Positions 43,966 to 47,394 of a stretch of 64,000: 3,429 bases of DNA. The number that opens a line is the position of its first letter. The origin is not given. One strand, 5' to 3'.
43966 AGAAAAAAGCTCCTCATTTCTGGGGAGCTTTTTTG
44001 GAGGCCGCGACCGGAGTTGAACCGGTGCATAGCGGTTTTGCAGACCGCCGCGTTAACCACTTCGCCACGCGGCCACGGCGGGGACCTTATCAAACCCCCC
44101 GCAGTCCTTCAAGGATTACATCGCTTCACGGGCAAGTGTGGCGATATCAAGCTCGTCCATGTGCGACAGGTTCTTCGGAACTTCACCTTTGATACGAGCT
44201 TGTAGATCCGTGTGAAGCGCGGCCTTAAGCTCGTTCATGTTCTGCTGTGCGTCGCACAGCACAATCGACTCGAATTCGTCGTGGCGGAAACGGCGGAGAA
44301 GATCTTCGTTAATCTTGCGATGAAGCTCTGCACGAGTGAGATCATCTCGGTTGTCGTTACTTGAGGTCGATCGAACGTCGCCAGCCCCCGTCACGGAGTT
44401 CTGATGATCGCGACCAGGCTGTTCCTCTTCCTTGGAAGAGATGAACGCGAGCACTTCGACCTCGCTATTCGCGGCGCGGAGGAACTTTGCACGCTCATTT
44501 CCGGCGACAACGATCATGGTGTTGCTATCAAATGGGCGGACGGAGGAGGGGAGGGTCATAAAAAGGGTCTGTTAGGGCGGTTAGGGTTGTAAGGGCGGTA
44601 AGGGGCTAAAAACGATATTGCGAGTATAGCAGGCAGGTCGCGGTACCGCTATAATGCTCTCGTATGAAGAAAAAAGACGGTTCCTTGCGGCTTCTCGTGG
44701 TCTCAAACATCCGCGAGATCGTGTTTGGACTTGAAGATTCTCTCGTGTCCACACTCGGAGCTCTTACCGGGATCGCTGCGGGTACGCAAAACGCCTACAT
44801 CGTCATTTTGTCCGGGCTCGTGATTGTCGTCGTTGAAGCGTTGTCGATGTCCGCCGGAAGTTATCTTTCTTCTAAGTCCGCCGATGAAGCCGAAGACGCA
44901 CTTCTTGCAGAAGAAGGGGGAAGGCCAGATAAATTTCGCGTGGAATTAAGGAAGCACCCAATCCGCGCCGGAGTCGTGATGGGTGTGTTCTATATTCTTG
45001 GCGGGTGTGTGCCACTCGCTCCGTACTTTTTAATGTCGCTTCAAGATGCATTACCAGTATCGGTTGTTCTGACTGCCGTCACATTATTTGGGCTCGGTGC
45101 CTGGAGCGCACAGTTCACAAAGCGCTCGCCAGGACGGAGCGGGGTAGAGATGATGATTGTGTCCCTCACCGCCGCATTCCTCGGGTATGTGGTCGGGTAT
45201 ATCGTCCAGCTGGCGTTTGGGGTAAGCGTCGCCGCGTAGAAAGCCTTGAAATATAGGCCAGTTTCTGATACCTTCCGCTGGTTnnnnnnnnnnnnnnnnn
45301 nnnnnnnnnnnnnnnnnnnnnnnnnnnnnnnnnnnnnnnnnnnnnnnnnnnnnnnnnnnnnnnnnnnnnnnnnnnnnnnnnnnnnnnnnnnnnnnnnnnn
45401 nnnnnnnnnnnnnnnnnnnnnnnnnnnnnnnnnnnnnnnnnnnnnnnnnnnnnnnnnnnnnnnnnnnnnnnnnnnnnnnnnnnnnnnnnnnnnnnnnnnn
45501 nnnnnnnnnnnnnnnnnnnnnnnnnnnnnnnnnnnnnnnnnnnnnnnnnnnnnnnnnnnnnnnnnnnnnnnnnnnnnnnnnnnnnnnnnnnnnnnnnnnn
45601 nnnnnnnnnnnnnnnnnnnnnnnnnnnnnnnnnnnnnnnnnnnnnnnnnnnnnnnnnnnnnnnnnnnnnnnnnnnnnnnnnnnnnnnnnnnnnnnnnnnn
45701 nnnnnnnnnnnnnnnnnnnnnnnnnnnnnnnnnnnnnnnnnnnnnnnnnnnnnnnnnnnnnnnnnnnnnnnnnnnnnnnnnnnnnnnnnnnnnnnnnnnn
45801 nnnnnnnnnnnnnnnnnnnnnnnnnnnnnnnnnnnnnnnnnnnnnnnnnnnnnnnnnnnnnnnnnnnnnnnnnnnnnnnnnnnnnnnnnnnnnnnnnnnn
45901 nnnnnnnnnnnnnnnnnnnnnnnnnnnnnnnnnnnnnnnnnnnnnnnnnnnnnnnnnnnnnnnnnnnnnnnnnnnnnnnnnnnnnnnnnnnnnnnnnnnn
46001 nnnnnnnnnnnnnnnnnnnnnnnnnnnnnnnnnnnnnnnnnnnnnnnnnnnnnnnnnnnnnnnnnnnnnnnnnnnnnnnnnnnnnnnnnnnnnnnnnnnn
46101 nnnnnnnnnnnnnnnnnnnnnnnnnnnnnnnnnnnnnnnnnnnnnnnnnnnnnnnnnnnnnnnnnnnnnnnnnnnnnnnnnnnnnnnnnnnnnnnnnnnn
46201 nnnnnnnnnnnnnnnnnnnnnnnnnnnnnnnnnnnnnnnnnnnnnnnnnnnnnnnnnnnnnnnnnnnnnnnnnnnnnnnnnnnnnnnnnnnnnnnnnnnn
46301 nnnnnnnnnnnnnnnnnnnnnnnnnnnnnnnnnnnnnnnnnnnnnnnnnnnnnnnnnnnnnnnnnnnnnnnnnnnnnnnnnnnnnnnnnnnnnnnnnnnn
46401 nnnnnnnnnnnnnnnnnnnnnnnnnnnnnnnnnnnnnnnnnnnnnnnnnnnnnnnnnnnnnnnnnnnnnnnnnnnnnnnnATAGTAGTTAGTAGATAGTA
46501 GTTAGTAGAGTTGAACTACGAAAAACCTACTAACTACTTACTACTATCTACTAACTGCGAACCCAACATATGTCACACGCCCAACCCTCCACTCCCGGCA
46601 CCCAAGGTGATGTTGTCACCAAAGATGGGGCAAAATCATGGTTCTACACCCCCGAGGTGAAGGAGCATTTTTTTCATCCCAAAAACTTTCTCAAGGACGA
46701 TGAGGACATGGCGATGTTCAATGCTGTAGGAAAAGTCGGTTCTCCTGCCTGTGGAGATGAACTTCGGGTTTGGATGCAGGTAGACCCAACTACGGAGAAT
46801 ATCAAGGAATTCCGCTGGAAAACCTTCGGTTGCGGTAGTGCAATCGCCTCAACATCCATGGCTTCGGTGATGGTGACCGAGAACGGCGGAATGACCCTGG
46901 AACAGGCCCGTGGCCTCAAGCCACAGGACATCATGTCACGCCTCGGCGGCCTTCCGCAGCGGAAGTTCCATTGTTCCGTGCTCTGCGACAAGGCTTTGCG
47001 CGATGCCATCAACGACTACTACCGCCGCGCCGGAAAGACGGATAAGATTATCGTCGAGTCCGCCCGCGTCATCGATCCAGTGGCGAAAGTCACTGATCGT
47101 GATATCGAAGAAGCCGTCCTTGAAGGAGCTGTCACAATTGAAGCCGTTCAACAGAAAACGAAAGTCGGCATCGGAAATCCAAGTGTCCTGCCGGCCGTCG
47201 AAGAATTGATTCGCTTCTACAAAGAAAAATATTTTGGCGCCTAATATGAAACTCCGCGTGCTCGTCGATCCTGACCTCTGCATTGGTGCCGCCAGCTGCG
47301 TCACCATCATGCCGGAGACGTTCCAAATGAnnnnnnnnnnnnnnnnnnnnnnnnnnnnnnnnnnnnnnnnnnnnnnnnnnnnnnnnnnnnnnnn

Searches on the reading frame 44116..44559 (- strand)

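Call 40: search_protein_families(library=pfam, proteins=[window:44116-44559:-], max_evalue=0.001)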
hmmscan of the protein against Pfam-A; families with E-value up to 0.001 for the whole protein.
window:44116-44559:- (147 aa): 3 families
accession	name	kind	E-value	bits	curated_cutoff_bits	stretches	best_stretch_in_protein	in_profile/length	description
PF18856.6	baeRF_family12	-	3.8e-17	63.6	27.7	1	13-140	1-135/138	Bacterial archaeo-eukaryotic release factor family 12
PF10116.14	Host_attach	-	5.5e-13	50.1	26.7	1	15-140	1-135/138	Protein required for attachment to host cells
PF18854.6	baeRF_family10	-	4.1e-05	24.3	27.1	1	13-128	15-124/143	Bacterial archaeo-eukaryotic release factor family 10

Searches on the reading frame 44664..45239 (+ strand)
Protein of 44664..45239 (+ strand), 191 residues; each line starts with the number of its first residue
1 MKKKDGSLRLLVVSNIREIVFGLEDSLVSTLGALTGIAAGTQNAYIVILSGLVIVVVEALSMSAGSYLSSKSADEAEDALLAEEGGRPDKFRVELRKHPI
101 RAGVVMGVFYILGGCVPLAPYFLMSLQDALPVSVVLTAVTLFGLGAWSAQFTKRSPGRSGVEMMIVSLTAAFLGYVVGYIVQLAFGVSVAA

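Call 9: search_protein_families(library=pfam, proteins=[window:44664-45239:+], max_evalue=0.01)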
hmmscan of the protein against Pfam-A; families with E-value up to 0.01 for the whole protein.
window:44664-45239:+ (191 aa): 1 family
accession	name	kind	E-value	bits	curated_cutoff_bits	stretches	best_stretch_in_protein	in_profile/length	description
PF01988.24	VIT1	-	3.3e-33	115.8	28.1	2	81-179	118-214/214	VIT family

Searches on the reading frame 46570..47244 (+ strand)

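Call 9: search_protein_families(library=pfam, proteins=[window:46570-47244:+], max_evalue=0.01)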
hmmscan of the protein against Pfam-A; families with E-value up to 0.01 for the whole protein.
window:46570-47244:+ (224 aa): 2 families
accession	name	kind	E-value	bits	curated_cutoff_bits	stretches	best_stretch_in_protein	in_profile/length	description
PF01592.21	NifU_N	-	3.9e-35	121.2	22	1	26-155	2-125/127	NifU-like N terminal domain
PF04324.20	Fer2_BFD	-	5.9e-05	23.8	26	1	173-202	7-36/50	BFD-like [2Fe-2S] binding domain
